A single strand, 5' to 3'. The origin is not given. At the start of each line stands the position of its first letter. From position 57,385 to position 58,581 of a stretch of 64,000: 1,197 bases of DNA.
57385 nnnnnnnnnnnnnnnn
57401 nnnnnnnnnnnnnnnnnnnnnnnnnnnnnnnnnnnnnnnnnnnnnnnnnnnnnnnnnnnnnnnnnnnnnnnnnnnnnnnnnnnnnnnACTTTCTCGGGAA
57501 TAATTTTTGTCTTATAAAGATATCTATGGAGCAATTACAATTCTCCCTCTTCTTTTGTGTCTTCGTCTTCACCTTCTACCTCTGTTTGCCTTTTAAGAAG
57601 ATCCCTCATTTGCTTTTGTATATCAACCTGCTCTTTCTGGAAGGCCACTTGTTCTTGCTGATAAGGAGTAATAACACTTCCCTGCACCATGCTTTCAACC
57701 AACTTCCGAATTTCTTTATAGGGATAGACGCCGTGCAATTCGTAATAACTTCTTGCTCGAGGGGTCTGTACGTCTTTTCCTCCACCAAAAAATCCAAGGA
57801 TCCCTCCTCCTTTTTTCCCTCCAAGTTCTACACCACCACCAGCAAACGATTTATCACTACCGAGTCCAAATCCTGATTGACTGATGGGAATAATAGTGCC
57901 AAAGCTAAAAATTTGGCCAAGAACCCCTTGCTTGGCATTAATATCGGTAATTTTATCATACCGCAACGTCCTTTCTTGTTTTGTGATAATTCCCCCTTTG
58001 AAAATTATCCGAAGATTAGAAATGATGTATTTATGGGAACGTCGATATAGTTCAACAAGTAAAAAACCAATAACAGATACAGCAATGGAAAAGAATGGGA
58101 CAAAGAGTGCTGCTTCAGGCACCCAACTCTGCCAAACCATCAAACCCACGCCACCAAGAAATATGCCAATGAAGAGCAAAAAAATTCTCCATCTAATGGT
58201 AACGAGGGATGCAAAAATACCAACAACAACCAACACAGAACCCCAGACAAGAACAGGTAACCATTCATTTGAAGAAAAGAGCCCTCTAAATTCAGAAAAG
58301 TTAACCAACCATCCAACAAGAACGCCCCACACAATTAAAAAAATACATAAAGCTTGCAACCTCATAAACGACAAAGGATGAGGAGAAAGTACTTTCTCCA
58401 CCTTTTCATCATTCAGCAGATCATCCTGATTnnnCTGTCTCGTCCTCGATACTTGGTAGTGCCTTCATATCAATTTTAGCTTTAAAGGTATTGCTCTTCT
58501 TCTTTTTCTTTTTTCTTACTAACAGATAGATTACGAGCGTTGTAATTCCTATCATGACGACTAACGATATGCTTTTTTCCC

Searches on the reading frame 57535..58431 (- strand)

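Call 23: search_protein_families(library=ncbifam, proteins=[window:57535-58431:-], max_evalue=0.01)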
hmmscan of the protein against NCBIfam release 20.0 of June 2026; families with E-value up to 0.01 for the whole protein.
window:57535-58431:- (298 aa): 0 families

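Call 24: search_protein_families(library=pfam, proteins=[window:57535-58431:-], max_evalue=0.01)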
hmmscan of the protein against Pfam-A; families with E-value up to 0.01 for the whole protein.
window:57535-58431:- (298 aa): 2 families
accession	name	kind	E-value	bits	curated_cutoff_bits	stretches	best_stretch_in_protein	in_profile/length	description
PF03703.20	bPH_2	-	7.9e-10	39.3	22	1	131-181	2-52/78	Bacterial PH domain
PF14470.12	bPH_3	-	0.01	16.8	23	0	132-177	22-69/95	Bacterial PH domain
